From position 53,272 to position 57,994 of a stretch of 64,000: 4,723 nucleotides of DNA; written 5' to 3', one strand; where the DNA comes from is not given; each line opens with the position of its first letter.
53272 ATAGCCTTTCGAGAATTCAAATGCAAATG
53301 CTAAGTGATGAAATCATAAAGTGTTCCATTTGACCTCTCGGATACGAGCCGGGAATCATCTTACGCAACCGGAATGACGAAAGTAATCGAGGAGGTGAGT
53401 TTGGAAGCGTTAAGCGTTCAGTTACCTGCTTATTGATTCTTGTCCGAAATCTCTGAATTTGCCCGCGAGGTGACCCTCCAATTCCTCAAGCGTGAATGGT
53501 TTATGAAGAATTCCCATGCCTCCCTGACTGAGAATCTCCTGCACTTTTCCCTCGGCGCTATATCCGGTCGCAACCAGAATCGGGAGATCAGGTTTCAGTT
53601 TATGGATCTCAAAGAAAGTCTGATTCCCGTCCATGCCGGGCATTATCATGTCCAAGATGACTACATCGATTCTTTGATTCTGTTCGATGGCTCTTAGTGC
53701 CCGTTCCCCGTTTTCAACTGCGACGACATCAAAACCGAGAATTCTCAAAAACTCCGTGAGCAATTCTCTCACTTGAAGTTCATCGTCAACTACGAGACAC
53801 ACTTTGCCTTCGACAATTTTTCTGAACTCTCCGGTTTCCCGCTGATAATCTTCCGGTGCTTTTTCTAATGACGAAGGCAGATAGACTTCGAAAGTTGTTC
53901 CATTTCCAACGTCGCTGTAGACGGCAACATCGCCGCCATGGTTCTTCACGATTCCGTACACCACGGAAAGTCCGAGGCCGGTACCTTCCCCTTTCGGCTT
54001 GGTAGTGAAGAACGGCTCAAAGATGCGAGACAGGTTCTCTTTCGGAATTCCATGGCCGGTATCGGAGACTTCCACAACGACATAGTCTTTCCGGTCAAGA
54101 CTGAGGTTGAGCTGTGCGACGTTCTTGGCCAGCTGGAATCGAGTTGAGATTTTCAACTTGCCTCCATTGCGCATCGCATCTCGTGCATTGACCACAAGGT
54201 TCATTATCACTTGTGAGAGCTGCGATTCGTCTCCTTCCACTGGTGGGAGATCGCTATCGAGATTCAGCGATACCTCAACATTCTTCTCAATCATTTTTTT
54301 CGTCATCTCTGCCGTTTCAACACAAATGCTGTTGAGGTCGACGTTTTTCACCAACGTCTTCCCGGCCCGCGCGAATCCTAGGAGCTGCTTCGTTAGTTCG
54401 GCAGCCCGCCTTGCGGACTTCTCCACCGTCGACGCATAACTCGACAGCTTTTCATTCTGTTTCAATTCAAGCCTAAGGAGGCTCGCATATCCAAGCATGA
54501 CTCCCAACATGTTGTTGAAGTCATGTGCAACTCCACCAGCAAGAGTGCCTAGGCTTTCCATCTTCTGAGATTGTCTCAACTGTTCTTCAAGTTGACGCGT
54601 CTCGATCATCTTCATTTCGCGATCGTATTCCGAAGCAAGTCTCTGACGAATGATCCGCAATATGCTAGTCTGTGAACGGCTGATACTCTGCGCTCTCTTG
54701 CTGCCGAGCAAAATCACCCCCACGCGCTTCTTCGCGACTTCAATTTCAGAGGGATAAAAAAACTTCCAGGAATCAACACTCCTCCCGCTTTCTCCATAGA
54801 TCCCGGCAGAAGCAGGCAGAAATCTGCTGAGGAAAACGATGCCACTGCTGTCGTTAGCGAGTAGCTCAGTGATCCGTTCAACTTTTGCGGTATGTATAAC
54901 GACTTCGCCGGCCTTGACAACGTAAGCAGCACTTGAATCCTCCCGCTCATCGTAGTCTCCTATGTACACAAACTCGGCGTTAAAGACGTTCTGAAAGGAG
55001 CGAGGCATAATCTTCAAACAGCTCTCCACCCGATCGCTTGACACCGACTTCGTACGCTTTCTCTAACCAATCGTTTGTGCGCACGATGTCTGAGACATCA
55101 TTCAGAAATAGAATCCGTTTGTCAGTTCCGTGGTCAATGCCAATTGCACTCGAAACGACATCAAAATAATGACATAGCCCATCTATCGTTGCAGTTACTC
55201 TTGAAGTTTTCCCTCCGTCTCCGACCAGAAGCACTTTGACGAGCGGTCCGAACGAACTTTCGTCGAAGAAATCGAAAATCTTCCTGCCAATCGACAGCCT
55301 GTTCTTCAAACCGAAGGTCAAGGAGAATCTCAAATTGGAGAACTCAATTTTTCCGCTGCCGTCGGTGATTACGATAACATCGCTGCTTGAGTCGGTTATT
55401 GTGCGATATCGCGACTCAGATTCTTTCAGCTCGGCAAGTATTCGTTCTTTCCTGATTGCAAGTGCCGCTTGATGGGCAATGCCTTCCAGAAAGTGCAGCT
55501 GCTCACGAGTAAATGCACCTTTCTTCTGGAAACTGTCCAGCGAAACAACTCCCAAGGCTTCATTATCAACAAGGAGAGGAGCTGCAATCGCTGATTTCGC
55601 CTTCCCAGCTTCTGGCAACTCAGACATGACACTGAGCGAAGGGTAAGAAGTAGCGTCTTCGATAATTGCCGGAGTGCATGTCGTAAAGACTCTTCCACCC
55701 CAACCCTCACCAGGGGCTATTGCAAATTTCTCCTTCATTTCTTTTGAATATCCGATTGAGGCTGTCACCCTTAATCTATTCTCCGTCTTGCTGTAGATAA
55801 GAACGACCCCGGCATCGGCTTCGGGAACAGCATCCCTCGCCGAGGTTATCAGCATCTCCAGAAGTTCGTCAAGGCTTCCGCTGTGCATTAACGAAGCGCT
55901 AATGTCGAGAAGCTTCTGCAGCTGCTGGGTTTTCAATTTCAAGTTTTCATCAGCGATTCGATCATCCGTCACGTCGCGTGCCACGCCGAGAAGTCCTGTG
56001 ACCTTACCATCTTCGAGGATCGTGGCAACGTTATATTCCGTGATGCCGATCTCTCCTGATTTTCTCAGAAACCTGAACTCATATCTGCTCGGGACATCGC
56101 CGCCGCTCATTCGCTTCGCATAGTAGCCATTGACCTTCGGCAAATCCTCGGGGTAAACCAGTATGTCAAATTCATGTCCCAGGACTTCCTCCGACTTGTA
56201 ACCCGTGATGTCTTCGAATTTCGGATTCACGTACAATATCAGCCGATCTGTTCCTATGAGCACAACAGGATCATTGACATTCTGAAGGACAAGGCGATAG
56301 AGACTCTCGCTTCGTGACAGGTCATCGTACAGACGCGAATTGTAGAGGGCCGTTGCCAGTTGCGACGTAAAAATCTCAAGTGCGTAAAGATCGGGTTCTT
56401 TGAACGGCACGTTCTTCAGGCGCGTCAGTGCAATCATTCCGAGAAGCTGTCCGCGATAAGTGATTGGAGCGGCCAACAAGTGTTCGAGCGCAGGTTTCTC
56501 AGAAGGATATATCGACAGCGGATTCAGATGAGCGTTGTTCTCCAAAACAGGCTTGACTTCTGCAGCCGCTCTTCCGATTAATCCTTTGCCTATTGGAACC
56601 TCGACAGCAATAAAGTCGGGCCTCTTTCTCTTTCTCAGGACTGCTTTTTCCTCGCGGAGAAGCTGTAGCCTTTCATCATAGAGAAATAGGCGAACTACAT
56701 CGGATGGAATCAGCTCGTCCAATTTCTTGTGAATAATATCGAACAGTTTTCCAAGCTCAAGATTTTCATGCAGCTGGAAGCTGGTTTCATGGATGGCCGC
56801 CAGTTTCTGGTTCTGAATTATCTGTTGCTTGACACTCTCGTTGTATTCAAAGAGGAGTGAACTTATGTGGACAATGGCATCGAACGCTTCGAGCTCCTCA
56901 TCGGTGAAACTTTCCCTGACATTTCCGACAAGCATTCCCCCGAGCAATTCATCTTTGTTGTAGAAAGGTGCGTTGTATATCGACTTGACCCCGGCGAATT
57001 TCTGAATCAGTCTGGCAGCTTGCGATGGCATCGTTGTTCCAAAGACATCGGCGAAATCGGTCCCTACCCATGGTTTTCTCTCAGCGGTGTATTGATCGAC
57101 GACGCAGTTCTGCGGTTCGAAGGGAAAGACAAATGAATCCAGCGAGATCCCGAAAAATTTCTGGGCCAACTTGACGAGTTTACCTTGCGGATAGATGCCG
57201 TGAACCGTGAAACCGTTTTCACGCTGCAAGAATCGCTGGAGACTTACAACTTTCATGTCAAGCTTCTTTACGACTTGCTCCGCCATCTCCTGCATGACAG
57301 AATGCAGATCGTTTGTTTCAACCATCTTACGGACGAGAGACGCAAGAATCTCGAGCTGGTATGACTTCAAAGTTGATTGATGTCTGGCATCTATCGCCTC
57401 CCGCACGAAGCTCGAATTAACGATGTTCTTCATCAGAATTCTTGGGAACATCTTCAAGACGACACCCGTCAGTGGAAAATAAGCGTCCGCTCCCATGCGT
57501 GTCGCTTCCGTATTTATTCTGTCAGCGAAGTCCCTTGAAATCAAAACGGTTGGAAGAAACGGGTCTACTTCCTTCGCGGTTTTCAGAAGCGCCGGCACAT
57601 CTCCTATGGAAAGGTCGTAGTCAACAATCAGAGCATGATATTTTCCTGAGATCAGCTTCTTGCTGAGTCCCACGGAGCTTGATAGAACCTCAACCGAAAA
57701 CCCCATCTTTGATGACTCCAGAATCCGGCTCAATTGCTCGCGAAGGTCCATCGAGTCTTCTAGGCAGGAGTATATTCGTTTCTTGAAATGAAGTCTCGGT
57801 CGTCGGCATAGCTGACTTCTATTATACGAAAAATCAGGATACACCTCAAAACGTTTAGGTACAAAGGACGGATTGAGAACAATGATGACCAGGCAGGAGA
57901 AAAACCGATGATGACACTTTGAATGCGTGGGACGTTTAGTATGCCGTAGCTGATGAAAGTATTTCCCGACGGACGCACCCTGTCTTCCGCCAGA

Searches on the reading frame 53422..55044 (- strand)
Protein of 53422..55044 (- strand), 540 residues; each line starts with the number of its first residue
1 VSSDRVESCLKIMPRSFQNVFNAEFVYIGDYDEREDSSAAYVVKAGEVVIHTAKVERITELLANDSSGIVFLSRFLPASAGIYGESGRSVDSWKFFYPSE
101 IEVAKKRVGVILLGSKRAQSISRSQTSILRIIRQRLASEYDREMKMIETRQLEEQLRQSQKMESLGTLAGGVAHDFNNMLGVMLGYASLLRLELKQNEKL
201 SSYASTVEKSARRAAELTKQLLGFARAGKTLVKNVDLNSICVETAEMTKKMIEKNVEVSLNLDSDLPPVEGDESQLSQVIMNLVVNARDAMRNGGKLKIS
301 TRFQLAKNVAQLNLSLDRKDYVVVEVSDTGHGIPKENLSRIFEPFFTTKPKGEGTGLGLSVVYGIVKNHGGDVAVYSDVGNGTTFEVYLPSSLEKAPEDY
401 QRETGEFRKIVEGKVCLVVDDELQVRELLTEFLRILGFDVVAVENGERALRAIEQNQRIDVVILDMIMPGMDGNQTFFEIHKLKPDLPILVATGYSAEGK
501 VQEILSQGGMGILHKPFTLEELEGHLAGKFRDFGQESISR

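Call 44: search_protein_families(library=pfam, proteins=[window:53422-55044:-], max_evalue=0.001)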
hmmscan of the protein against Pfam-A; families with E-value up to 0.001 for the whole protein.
window:53422-55044:- (540 aa): 4 families
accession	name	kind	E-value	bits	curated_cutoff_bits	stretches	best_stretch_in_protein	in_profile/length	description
PF02518.31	HATPase_c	-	5e-28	98.2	26.4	1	271-391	1-109/111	Histidine kinase-, DNA gyrase B-, and HSP90-like ATPase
PF00072.30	Response_reg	-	4.7e-26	91.6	30.2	1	417-524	2-108/111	Response regulator receiver domain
PF00512.31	HisKA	-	5.2e-09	36.5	26.9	1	165-227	2-63/66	His Kinase A (phospho-acceptor) domain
PF03709.21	OKR_DC_1_N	-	1.1e-05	26.1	29.3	1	424-497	5-74/111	Orn/Lys/Arg decarboxylase, N-terminal domain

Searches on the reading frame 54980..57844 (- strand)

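Call 44: search_protein_families(library=pfam, proteins=[window:54980-57844:-], max_evalue=0.001)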
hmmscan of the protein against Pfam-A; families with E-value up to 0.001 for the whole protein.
window:54980-57844:- (954 aa): 9 families
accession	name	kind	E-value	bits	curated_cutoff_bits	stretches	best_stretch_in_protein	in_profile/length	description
PF13185.12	GAF_2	-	1.4e-32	113.1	28.6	2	657-797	3-135/136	GAF domain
PF01590.32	GAF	-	1e-29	104.2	22.4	2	659-797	3-133/133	GAF domain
PF13426.13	PAS_9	-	7.9e-19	68.3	27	2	525-627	2-103/103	PAS domain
PF13492.12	GAF_3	-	9.6e-19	68.5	27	2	657-798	1-128/129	GAF domain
PF00989.32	PAS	-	9.7e-19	67.9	22.6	1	515-625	2-113/113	PAS fold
PF13188.13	PAS_8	-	5.7e-14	51.9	21.8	1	515-561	2-49/65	PAS domain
PF08448.16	PAS_4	-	7.9e-14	52.3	23.1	1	521-628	2-108/110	PAS fold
PF08447.18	PAS_3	-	9.4e-13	48.7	25.6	1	536-622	1-89/89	PAS fold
PF00072.30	Response_reg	-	0.00022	21.8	30.2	1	28-122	4-96/111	Response regulator receiver domain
